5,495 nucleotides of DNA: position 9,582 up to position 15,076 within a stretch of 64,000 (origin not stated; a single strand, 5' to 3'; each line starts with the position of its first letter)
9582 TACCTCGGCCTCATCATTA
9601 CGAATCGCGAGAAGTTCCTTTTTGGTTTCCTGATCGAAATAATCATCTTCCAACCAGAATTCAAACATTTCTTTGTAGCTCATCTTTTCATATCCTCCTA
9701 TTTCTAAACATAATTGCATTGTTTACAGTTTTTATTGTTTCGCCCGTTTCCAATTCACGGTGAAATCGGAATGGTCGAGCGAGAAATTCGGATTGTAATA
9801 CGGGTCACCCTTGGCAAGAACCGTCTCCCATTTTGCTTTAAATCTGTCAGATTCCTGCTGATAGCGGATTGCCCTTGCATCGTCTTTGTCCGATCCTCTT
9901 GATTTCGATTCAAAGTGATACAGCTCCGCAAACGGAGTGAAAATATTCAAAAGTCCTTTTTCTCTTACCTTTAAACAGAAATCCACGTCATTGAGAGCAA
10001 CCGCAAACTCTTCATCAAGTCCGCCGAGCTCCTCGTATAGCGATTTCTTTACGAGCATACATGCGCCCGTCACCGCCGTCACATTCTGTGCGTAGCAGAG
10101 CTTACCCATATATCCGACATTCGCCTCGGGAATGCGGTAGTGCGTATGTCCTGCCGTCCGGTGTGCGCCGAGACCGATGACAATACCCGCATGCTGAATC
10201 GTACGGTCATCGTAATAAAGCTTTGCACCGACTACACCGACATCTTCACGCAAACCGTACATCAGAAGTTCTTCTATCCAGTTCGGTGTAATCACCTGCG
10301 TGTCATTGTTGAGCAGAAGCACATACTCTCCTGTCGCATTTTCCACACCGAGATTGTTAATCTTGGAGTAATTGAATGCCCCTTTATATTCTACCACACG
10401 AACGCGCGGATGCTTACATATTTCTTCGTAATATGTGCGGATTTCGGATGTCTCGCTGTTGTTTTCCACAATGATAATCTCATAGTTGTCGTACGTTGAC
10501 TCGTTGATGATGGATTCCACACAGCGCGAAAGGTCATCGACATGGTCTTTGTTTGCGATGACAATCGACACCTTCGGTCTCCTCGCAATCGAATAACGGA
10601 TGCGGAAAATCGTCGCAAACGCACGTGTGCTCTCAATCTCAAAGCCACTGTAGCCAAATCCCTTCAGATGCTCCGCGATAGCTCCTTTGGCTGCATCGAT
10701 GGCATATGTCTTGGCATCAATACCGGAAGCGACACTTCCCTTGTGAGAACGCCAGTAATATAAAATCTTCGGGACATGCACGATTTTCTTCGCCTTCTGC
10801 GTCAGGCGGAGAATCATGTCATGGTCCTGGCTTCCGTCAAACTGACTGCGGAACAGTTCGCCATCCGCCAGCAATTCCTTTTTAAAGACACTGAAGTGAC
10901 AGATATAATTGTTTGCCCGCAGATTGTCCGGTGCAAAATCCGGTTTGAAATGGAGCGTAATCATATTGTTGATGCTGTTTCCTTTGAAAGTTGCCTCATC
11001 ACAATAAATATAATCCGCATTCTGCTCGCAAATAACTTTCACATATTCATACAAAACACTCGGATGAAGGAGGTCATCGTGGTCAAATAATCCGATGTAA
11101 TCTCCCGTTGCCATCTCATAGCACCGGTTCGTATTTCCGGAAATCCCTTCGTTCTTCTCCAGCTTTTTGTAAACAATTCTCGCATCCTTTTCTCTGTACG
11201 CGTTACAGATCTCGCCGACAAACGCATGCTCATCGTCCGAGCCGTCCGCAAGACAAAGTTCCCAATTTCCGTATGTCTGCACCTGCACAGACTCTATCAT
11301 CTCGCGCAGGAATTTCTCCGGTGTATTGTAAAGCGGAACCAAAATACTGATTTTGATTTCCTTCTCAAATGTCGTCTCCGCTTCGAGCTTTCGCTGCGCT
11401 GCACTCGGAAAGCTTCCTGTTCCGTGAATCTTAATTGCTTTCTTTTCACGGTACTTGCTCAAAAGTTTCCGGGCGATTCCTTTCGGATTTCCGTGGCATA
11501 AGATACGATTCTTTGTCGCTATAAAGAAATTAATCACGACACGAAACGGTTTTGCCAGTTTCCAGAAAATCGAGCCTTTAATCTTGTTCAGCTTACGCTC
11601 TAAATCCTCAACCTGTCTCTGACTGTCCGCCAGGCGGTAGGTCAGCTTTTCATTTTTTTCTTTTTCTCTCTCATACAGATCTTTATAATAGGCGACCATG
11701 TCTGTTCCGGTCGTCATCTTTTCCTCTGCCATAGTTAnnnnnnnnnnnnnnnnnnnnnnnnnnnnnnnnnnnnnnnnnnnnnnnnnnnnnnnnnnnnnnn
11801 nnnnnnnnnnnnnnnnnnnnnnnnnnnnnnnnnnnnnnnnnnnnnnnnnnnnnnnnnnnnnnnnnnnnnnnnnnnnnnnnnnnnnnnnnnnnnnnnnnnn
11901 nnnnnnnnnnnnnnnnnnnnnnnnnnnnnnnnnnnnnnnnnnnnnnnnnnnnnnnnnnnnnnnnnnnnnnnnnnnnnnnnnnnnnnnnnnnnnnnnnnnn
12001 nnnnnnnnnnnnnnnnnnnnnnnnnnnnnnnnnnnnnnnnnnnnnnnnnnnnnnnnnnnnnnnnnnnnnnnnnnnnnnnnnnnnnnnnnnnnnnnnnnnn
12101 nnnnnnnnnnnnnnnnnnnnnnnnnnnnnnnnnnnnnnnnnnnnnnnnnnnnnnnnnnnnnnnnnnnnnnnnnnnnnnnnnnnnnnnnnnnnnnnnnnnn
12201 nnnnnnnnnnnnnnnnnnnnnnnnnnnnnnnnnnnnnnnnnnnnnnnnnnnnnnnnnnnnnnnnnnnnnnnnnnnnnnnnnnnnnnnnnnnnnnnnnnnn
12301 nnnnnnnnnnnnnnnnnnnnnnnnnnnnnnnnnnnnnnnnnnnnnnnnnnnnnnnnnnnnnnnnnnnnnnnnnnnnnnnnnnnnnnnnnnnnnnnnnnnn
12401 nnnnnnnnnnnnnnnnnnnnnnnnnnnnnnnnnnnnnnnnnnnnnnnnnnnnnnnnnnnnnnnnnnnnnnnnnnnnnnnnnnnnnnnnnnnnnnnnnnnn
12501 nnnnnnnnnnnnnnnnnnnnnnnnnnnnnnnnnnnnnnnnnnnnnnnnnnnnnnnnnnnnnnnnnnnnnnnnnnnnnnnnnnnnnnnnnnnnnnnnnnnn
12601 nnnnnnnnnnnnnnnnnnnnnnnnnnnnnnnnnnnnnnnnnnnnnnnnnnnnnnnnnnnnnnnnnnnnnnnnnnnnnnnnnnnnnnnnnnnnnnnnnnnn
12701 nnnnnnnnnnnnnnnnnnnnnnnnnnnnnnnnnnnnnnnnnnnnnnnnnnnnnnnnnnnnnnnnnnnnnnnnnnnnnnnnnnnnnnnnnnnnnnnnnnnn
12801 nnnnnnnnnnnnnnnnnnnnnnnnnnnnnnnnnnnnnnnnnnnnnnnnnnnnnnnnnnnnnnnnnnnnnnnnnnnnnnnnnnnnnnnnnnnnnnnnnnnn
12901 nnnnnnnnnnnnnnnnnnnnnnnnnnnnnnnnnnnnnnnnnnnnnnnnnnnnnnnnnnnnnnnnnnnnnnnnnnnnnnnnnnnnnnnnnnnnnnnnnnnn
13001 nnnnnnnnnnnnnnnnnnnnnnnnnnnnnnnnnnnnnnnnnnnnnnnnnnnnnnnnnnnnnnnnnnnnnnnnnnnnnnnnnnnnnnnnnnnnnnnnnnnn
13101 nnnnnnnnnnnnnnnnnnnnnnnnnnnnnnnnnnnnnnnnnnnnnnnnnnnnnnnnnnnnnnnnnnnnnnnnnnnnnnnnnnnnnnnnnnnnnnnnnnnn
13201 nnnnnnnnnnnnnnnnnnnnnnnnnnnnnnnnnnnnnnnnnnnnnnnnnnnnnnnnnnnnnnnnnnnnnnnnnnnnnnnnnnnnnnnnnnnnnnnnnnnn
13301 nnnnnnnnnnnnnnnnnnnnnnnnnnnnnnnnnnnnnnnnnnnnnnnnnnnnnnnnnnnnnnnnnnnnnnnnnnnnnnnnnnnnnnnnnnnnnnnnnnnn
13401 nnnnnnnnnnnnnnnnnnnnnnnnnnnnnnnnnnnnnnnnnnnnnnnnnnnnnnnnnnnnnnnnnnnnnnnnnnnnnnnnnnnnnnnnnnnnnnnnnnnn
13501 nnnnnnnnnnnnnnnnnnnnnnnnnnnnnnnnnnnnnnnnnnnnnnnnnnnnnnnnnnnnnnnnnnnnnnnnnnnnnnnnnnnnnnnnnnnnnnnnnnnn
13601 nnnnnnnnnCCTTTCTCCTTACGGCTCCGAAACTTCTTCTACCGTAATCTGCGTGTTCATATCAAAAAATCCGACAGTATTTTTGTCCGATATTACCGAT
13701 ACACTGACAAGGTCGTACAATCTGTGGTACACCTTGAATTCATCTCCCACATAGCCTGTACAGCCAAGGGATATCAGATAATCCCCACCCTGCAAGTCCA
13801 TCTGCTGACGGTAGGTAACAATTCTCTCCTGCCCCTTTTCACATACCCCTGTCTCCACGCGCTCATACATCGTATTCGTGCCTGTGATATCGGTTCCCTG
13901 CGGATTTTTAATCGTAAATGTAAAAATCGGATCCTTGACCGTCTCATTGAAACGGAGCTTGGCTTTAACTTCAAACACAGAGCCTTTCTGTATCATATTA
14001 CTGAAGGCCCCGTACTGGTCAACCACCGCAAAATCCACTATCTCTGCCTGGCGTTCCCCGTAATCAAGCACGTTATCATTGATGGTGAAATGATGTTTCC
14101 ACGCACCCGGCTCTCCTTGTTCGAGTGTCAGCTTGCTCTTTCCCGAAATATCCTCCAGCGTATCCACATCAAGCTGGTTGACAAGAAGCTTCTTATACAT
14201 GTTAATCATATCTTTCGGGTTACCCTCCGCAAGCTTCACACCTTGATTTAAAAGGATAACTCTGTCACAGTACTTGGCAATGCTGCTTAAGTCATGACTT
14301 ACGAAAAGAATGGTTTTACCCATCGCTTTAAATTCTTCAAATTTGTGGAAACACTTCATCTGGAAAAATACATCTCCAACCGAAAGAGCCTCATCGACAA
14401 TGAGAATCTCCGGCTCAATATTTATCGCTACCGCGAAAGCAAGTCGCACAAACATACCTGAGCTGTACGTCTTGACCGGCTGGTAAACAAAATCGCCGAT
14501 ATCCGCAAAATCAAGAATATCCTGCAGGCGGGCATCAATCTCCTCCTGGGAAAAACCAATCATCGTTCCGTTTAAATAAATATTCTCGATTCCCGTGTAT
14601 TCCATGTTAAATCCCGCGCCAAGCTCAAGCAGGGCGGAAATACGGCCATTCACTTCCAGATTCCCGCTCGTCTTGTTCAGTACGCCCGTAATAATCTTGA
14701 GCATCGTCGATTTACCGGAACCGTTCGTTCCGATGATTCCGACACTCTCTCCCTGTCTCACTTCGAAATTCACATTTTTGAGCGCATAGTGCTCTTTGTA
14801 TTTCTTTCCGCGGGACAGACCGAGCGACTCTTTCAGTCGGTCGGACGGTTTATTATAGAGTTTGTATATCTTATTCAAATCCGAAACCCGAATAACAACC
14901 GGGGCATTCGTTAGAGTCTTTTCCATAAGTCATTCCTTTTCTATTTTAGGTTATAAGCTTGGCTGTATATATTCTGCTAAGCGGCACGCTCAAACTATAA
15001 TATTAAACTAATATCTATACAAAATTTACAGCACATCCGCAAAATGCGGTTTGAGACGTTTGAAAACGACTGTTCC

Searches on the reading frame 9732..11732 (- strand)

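Call 36: search_protein_families(library=pfam, proteins=[window:9732-11732:-], max_evalue=0.001)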
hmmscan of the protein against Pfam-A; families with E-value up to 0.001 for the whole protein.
window:9732-11732:- (666 aa): 5 families
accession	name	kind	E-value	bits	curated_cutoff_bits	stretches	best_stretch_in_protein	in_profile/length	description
PF00535.33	Glycos_transf_2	-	1.9e-45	155.2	23.3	2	129-287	1-163/168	Glycosyl transferase family 2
PF13641.12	Glyco_tranf_2_3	-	3.8e-27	96.2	27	2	386-610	1-215/230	Glycosyltransferase like family 2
PF10111.15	Glyco_tranf_2_2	-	9.2e-13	48.7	27.3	0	405-487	16-100/276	Glycosyltransferase like family 2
PF13632.12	Glyco_trans_2_3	-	1.9e-07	31.5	27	0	470-613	1-128/198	Glycosyl transferase family group 2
PF13506.12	Glyco_transf_21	-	0.00085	19.3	21.7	0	443-573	5-121/174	Glycosyl transferase family 21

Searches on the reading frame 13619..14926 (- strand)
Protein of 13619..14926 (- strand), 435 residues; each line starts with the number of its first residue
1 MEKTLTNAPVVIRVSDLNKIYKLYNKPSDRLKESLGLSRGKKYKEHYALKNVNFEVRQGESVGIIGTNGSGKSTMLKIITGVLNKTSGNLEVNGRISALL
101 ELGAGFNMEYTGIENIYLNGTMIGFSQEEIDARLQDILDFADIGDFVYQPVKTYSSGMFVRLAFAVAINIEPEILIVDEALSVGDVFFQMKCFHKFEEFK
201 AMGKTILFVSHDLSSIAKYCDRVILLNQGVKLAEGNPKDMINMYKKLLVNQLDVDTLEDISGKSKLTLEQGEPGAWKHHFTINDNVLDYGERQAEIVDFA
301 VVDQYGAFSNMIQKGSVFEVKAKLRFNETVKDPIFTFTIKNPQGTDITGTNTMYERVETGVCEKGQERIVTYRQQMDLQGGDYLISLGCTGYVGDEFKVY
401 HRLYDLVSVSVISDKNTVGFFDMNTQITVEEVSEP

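Call 69: search_protein_families(library=pfam, proteins=[window:13619-14926:-], max_evalue=0.01)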
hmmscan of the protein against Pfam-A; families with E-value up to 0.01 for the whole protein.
window:13619-14926:- (435 aa): 5 families
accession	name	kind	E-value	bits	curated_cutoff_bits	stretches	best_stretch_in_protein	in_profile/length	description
PF14524.12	Wzt_C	-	3.7e-39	134.4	30.4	1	287-423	3-143/143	Wzt C-terminal domain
PF00005.33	ABC_tran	-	1.3e-22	81.3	25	1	49-181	1-136/137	ABC transporter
PF13555.12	AAA_29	-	0.00069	19.8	27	1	52-84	15-47/61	P-loop containing region of AAA domain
PF13476.12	AAA_23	-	0.0011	20.1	27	1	51-93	12-53/201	AAA domain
PF13175.12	AAA_15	-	0.0041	17.2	32.1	1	64-86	28-50/374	AAA ATPase domain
